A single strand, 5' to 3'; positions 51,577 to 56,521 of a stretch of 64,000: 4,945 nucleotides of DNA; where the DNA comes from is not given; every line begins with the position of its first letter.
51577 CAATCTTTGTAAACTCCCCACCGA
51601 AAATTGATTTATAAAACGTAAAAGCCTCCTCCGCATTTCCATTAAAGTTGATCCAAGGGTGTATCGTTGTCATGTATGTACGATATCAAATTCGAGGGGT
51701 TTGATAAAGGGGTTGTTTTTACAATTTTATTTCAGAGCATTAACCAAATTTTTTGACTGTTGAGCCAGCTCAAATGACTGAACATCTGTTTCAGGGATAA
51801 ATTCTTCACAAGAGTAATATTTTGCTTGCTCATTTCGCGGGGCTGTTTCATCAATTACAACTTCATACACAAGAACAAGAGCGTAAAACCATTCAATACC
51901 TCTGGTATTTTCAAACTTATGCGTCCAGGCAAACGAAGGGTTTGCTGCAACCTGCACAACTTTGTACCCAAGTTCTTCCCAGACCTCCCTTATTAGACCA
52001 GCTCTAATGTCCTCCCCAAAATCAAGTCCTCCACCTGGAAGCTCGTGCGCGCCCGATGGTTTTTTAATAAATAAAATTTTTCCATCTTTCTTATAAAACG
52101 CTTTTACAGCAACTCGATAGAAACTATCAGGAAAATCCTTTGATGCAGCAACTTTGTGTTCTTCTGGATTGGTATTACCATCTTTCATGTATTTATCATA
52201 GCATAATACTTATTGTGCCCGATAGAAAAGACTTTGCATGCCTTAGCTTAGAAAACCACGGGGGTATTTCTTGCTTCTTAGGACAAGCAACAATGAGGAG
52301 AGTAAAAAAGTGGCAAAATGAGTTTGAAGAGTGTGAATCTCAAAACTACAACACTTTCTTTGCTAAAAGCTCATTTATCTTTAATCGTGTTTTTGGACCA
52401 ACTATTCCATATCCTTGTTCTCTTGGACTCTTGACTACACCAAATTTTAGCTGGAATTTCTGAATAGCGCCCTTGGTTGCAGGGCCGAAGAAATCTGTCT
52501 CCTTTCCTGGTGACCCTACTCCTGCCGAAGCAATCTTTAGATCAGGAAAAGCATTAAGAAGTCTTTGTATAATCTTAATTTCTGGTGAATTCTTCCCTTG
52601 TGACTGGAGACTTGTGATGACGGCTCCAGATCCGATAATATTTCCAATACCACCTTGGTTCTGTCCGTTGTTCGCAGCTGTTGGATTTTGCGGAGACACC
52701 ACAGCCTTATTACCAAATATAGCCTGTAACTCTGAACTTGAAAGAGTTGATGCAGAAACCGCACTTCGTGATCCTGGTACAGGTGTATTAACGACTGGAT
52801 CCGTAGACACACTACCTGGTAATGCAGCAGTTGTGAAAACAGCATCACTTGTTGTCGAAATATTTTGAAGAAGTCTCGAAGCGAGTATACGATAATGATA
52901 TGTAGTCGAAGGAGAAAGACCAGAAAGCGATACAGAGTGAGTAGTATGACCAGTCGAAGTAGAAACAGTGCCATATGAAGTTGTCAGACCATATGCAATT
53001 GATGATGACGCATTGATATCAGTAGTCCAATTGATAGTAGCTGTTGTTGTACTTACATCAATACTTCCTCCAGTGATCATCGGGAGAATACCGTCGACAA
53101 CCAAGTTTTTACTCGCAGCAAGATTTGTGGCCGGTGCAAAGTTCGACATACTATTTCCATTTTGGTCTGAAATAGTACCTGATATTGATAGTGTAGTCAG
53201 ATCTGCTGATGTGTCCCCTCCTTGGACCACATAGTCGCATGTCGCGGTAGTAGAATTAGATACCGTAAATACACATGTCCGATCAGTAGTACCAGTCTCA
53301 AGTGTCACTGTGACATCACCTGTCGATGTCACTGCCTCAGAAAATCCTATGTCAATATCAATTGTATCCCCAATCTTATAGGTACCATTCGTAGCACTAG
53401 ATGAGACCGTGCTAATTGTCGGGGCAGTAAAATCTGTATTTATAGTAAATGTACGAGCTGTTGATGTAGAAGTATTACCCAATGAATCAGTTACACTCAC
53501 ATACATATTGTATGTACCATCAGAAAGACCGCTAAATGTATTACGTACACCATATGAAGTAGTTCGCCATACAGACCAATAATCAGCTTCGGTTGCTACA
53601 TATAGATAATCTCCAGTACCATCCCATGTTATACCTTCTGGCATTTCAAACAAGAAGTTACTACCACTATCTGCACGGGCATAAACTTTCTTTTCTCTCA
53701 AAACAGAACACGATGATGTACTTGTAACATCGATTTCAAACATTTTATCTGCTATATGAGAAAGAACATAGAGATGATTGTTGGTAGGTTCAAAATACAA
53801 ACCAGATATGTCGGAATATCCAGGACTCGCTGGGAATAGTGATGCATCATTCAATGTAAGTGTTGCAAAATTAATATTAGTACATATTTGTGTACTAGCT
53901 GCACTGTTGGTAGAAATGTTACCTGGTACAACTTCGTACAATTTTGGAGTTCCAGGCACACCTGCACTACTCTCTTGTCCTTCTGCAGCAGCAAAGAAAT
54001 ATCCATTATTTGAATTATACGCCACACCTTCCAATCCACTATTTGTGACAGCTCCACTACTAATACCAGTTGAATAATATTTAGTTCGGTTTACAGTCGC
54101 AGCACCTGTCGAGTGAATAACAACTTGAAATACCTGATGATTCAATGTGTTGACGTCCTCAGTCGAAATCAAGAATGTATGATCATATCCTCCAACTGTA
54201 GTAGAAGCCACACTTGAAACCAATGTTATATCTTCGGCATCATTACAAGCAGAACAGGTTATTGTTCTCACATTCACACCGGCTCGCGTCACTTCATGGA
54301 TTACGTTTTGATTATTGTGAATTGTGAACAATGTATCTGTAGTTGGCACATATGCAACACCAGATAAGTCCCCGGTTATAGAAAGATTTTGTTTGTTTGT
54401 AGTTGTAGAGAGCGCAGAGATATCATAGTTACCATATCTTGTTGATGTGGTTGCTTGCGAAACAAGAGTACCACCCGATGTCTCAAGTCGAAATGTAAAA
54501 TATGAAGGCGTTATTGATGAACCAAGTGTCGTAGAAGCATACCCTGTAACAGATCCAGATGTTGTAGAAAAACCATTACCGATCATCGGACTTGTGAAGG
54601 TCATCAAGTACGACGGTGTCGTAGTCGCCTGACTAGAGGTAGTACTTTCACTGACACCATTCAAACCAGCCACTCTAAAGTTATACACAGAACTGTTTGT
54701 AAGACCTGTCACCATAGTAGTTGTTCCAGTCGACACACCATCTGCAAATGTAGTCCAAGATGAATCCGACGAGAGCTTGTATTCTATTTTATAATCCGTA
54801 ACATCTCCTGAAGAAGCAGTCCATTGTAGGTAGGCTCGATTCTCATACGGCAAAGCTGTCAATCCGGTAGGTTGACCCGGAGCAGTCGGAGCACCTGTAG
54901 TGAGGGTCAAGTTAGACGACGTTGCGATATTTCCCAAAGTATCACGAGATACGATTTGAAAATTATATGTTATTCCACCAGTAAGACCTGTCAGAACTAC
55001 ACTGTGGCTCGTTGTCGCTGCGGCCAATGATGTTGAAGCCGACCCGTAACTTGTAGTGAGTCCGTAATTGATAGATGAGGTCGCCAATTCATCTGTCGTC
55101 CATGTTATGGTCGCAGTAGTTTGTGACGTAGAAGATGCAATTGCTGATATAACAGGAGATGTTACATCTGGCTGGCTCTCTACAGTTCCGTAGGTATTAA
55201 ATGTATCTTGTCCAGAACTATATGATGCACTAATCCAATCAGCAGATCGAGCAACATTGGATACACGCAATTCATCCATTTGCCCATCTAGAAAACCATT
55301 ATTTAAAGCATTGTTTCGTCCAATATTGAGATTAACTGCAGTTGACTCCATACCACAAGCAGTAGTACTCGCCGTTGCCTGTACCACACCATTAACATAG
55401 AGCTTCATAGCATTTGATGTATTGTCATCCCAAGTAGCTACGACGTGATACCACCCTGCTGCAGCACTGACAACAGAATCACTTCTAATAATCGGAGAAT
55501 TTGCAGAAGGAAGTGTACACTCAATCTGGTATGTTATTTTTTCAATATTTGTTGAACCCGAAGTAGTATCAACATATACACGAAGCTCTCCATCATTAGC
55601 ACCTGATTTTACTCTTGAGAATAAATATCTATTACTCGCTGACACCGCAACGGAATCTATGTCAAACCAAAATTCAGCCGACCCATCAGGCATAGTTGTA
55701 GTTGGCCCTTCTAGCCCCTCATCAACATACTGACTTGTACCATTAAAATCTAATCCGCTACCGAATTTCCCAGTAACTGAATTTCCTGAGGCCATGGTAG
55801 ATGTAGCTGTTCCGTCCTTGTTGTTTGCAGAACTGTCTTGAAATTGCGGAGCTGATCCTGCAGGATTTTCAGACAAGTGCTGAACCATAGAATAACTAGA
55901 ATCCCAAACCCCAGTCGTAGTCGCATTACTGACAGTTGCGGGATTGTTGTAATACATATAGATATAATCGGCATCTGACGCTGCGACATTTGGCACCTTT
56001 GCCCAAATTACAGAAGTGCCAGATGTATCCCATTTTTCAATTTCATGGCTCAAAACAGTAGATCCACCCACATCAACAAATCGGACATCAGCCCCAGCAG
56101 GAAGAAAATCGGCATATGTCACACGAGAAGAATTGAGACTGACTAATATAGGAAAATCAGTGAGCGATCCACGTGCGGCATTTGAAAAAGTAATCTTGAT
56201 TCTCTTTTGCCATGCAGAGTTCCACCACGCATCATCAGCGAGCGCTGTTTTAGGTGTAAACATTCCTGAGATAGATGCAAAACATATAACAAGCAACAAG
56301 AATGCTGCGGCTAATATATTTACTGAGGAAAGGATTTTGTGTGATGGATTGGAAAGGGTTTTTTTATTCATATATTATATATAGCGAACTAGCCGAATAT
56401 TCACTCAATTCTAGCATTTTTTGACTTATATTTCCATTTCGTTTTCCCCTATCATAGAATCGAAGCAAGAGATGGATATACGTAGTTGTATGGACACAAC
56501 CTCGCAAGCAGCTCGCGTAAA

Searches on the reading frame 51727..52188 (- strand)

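Call 56: search_protein_families(library=pfam, proteins=[window:51727-52188:-], max_evalue=0.001)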
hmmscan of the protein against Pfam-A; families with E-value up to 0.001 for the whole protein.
window:51727-52188:- (153 aa): 2 families
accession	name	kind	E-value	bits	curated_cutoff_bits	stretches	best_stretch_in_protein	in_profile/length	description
PF00293.34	NUDIX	-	5.5e-13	49.5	21.1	1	25-132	3-119/134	NUDIX domain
PF22327.2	Nudt16-like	-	0.00017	22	27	1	38-127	25-115/161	U8 snoRNA-decapping enzyme-like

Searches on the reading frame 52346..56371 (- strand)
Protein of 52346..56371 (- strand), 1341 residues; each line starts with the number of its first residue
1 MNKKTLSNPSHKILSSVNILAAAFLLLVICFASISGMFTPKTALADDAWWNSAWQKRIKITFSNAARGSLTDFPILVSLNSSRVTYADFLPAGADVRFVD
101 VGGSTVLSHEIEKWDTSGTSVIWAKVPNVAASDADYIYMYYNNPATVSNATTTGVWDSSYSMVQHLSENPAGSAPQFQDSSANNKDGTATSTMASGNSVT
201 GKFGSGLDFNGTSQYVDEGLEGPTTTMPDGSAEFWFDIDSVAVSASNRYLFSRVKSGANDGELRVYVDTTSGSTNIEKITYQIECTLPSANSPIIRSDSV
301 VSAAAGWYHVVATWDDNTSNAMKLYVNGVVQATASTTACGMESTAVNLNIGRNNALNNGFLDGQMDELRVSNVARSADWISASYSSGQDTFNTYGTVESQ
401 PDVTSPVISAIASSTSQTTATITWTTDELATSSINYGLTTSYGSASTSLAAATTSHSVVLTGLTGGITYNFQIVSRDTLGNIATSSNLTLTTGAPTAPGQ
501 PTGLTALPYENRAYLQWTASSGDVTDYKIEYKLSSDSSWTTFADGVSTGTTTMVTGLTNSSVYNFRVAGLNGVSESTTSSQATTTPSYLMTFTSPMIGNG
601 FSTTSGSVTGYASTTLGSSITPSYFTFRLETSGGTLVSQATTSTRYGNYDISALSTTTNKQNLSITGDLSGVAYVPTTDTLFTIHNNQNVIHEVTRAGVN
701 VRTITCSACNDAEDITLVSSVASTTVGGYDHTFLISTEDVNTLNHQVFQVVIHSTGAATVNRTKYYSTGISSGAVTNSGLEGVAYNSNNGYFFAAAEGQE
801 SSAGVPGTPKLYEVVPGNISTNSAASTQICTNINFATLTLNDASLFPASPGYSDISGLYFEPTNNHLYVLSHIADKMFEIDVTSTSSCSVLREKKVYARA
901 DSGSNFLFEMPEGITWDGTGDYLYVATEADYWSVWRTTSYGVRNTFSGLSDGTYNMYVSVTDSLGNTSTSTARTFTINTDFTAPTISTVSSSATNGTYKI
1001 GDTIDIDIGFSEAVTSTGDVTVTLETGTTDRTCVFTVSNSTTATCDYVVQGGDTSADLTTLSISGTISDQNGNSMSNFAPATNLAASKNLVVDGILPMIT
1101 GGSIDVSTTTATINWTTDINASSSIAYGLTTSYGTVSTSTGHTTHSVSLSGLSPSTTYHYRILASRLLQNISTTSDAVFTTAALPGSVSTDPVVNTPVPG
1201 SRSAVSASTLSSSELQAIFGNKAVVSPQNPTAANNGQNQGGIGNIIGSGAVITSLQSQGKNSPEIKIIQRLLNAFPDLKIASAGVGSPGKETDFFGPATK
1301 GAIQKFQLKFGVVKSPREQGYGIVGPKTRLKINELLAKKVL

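Call 14: search_protein_families(library=pfam, proteins=[window:52346-56371:-], max_evalue=0.0001)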
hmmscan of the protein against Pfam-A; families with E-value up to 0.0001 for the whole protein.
window:52346-56371:- (1341 aa): 8 families
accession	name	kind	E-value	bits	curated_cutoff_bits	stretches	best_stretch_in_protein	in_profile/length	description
PF06977.17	SdiA-regulated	-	7.7e-21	74.8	21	1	660-928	16-241/249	SdiA-regulated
PF13385.13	Laminin_G_3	-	3.3e-18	66.7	27.6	1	226-381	15-151/151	Concanavalin A-like lectin/glucanases superfamily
PF00041.27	fn3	-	2.6e-16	60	25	1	500-584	2-83/84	Fibronectin type III domain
PF10102.14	DUF2341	-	4.6e-13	49.9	23.4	1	93-153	2-64/84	Domain of unknown function (DUF2341)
PF16656.11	Pur_ac_phosph_N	-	2.4e-08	34.9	30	1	1107-1167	11-83/93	Purple acid Phosphatase, N-terminal domain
PF25059.1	FN3_DSCAM-DSCAML_C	-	4.2e-06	27.5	39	1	516-585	12-80/89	DSCAM/DSCAML C-terminal Fn3-like domain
PF01471.23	PG_binding_1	-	4.5e-05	24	23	0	1262-1328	2-53/57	Putative peptidoglycan binding domain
PF19077.6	Big_13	-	7.1e-05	23.7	27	1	947-979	70-102/102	Bacterial Ig-like domain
